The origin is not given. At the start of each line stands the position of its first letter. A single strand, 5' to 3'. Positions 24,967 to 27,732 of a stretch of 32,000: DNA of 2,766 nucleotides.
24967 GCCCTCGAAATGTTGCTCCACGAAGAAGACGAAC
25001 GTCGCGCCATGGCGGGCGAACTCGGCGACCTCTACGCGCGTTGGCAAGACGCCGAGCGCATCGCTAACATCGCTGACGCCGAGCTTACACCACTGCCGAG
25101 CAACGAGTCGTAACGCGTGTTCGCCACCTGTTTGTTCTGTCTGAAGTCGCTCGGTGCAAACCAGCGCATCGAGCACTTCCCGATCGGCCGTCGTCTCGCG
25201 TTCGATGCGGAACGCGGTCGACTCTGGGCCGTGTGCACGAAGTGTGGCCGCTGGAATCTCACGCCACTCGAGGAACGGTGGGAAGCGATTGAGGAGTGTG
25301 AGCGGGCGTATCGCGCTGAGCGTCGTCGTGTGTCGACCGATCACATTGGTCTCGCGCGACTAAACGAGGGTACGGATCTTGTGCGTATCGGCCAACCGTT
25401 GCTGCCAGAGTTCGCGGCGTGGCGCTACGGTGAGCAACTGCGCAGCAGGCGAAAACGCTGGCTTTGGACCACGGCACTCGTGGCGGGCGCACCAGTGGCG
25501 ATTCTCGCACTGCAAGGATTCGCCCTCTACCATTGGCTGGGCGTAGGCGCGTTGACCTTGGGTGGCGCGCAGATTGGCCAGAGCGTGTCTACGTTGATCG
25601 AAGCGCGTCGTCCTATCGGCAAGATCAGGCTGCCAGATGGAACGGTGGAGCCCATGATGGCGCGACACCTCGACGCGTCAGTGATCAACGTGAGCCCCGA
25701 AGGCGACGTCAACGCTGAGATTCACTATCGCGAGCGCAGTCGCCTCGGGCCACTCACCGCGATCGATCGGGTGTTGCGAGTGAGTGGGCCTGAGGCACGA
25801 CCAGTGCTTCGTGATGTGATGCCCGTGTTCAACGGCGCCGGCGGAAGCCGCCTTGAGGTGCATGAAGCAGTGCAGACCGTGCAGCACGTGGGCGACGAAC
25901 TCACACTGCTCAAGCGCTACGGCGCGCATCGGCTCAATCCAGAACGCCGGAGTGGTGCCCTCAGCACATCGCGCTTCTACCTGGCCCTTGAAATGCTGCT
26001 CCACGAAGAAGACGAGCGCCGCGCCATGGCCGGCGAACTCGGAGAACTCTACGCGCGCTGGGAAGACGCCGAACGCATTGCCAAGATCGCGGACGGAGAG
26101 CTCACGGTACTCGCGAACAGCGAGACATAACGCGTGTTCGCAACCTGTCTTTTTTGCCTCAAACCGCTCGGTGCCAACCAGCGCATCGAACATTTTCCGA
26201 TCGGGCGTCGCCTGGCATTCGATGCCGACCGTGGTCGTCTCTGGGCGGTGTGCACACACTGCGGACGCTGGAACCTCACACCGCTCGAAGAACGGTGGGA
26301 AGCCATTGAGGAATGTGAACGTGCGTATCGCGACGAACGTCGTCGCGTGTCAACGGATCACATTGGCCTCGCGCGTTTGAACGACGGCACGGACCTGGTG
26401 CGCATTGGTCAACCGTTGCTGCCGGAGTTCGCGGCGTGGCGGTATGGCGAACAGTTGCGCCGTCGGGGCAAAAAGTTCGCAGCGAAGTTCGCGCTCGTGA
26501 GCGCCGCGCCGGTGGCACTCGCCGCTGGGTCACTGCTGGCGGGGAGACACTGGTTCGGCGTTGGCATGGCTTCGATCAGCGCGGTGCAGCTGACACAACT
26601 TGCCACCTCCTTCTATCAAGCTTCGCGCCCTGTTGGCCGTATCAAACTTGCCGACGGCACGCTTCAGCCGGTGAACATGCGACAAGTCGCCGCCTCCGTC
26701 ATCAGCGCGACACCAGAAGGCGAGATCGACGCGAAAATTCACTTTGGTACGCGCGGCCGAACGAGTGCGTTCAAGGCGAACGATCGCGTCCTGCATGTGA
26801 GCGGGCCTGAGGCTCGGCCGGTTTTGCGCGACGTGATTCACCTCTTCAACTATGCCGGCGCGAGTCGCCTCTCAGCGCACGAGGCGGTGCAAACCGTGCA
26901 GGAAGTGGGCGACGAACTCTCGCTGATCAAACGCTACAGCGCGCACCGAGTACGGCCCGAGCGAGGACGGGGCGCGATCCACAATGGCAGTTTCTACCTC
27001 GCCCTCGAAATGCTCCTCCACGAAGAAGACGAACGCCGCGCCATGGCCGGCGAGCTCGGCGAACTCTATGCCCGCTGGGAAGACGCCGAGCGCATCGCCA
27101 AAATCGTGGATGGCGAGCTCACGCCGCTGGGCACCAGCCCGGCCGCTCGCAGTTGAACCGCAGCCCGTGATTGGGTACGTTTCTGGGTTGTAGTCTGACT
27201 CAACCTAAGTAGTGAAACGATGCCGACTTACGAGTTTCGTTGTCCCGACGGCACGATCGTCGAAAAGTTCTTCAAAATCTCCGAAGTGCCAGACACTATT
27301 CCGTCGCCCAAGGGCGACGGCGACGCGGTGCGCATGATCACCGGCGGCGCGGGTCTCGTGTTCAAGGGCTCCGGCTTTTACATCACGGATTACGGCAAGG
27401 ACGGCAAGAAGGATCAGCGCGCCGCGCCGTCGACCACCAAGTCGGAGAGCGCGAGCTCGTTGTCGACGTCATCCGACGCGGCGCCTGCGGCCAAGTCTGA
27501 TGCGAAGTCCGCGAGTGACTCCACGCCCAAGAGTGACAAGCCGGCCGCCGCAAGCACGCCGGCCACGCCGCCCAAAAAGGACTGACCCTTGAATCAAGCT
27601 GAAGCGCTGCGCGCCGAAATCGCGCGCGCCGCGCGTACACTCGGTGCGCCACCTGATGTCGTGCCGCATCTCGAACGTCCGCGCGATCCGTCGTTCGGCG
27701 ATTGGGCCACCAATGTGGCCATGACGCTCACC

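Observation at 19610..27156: Four-member family of unassignable zinc-ribbon membrane proteins clustered with an outer-membrane protein and a secreted peptidase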

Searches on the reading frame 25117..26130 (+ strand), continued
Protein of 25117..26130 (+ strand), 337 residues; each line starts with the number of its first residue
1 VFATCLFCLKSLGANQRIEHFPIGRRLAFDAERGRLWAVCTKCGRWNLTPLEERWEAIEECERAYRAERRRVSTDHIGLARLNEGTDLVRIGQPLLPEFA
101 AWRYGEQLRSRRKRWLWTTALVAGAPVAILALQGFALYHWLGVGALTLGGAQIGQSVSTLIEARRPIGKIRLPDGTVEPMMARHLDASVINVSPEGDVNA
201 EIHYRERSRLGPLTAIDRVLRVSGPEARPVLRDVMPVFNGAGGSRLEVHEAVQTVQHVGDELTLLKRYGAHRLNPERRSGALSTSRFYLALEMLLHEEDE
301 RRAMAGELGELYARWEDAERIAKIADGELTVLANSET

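Call 38: fold_search(model_id=the predicted structure, library=viral)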
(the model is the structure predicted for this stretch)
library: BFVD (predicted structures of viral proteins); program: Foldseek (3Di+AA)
matches with E <= 10: 881; with E <= 0.001: 0
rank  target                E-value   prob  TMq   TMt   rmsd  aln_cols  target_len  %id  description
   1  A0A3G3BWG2            4.3e-03  0.77  0.14  0.21  17.7       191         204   11  (no name in the UniProt tables at hand)
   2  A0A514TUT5            1.5e-01  0.12  0.11  0.19  14.2       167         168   14  Uncharacterized protein [Aeromonas phage PS1]
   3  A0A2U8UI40            2.1e-01  0.11  0.13  0.15  30.1       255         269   13  Uncharacterized protein [Microbacterium phage Appa]
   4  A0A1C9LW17            2.1e-01  0.10  0.11  0.18  16.8       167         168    8  (no name in the UniProt tables at hand)
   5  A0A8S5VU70            2.1e-01  0.06  0.11  0.07  20.2       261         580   10  Uncharacterized protein [Ackermannviridae sp.]
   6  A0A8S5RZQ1            2.2e-01  0.20  0.12  0.20  14.9       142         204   10  Uncharacterized protein [Myoviridae sp. ctNQV2]
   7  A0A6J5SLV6            2.2e-01  0.18  0.13  0.19  18.1       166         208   10  Essential recombination function protein [uncultured Caudovirales phage]
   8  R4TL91                2.2e-01  0.12  0.12  0.20  13.6       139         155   14  RNAse HI [Halogranum tailed virus 1]
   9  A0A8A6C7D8            2.3e-01  0.35  0.13  0.23   5.7        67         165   10  (no name in the UniProt tables at hand)
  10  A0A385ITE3            2.5e-01  0.06  0.08  0.11  17.9       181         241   13  Uncharacterized protein [Salmonella phage SenASZ3]
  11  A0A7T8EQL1            2.6e-01  0.25  0.10  0.23  15.1       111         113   13  (no name in the UniProt tables at hand)
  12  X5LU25                2.6e-01  0.21  0.10  0.22  22.9       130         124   14  Protein ORF58A [Pigeon adenovirus 1]
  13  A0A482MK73            2.6e-01  0.12  0.12  0.09  18.8       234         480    6  ATP-dependent DNA helicase [Nodularia phage vB_NspS-kac68v162]
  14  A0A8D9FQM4            2.8e-01  0.09  0.12  0.12  12.2       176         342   10  Uncharacterized protein [uncultured marine phage]
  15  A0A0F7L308            2.8e-01  0.08  0.13  0.15  20.8       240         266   12  Uncharacterized protein [uncultured marine virus]
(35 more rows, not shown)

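Call 54: find_related_loci(query=A2, collection=viral_contigs, flank=5000)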
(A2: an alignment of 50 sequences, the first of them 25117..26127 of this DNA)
Query A2 (337 aa) in viral_contigs; peptide patterns used: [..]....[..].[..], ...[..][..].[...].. (x = any residue, [..] = any of these).
33 stretches matched a pattern, but none encodes a relative of the query by tblastn (E <= 1e-3).

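Call 55: search_dna_similar(query=window:25117-26127:+, collection=plasmids, mode=protein, max_evalue=0.001)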
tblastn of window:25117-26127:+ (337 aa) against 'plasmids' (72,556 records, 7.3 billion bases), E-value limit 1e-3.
No match.

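Call 56: search_dna_similar(query=window:25117-26127:+, collection=phages, mode=protein, max_evalue=0.001)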
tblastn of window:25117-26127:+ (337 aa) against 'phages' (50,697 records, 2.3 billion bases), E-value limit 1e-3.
No match.
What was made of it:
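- On Known anti-phage defence proteins (PADLOC-DB 2.0): The family is also absent from phage, plasmid and viral collections (calls 54-56).
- Not mobile: absent from viral contigs, plasmids and phages (calls 54-56). Absent from IMG/VR viral contigs, plasmids and phages (calls 54-56).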

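Call 77: list_cluster_members(proteins=[P0087, P0043, P0005, P0115, window:25117-26127:+])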
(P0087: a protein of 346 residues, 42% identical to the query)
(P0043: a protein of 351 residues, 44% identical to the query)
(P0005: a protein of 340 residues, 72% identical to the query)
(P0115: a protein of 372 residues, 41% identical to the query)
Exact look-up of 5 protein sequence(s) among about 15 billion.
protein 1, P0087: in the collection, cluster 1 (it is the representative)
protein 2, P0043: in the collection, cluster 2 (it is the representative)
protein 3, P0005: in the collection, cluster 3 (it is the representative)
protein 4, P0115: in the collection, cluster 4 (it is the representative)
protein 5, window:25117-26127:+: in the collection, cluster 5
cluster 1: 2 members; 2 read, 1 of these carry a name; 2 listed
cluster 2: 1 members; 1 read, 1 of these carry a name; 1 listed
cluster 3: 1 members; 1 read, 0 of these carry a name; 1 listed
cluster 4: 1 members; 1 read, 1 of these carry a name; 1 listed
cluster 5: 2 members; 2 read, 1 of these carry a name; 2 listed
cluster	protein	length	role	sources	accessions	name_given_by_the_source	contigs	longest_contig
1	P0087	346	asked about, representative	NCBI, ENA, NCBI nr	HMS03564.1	MAG TPA: hypothetical protein PKE51_11345 [Gemmatimonadaceae bacterium] | hypothetical protein [Gemmatimonadaceae bacterium]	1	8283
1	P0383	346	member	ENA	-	-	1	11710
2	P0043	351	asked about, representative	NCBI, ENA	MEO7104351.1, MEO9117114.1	MAG: hypothetical protein ABI311_13230 [Gemmatimonadaceae bacterium]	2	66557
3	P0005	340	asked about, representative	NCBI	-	-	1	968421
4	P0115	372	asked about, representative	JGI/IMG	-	hypothetical protein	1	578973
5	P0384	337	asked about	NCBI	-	-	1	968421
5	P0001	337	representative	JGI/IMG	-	hypothetical protein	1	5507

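Call 78: find_encoding_contigs(protein=window:25117-26130:+, flank=1000, max_places=3)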
Protein window:25117-26130:+ (337 aa): no gene with exactly this product is on record in the collection.

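Call 79: find_encoding_contigs(protein=P0005, flank=10000, max_places=2)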
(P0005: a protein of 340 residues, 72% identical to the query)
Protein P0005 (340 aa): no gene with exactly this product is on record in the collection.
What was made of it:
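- Tried and rejected: The source contig could not be retrieved by exact look-up (calls 78, 79).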

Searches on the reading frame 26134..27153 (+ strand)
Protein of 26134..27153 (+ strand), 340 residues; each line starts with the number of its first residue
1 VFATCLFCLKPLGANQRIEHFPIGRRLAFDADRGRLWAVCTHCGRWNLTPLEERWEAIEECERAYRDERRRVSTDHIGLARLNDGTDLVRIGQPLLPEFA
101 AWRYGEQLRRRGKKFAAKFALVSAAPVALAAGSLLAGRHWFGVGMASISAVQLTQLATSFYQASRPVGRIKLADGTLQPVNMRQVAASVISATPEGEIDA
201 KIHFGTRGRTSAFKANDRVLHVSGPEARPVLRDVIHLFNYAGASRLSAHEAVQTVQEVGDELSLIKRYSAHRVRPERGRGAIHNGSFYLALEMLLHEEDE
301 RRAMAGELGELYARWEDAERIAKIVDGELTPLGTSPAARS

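Call 4: search_protein_families(library=pfam, proteins=[window:26134-27153:+], max_evalue=1)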
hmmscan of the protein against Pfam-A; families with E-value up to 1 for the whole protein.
window:26134-27153:+ (340 aa): 0 families

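Call 5: search_protein_families(library=ncbifam, proteins=[window:26134-27153:+], max_evalue=1)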
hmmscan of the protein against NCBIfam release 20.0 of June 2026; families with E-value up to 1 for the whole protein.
window:26134-27153:+ (340 aa): 0 families

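Call 6: search_protein_families(library=padloc, proteins=[window:26134-27153:+], max_evalue=1)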
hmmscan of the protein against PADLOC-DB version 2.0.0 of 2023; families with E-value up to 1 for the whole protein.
window:26134-27153:+ (340 aa): 0 families

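Call 7: search_protein_families(library=phrogs, proteins=[window:26134-27153:+], max_evalue=1)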
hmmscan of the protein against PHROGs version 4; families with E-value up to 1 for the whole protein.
window:26134-27153:+ (340 aa): 2 families
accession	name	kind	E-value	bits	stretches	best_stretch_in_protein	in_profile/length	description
phrog_8015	-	unknown function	0.18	13.2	0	12-71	22-82/93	-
phrog_28756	-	unknown function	0.23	12.7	1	127-192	33-99/109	-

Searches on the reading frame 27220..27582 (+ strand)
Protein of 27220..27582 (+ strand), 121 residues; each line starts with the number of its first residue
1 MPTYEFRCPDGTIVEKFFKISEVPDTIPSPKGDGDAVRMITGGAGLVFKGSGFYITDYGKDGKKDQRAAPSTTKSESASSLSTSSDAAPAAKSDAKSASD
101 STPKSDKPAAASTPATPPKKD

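Call 4: search_protein_families(library=pfam, proteins=[window:27220-27582:+], max_evalue=1)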
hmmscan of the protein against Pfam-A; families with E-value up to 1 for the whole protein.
window:27220-27582:+ (121 aa): 1 family
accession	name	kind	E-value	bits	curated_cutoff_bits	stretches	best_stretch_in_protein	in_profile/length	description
PF09723.15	Zn_ribbon_8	-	2.6e-06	27.8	34.4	1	1-40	1-41/41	Zinc ribbon domain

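Call 5: search_protein_families(library=ncbifam, proteins=[window:27220-27582:+], max_evalue=1)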
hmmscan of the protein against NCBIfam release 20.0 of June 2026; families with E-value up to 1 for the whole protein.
window:27220-27582:+ (121 aa): 2 families
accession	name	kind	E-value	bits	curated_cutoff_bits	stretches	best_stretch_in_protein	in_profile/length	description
TIGR02605.1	CxxC_CxxC_SSSS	subfamily_domain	1.9e-06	27.8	31.3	1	1-52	1-52/52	FmdB family zinc ribbon protein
NF053663.1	RPWMISH_prot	domain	0.0015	19.2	120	1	1-109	1-105/115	RPWMISH domain-containing protein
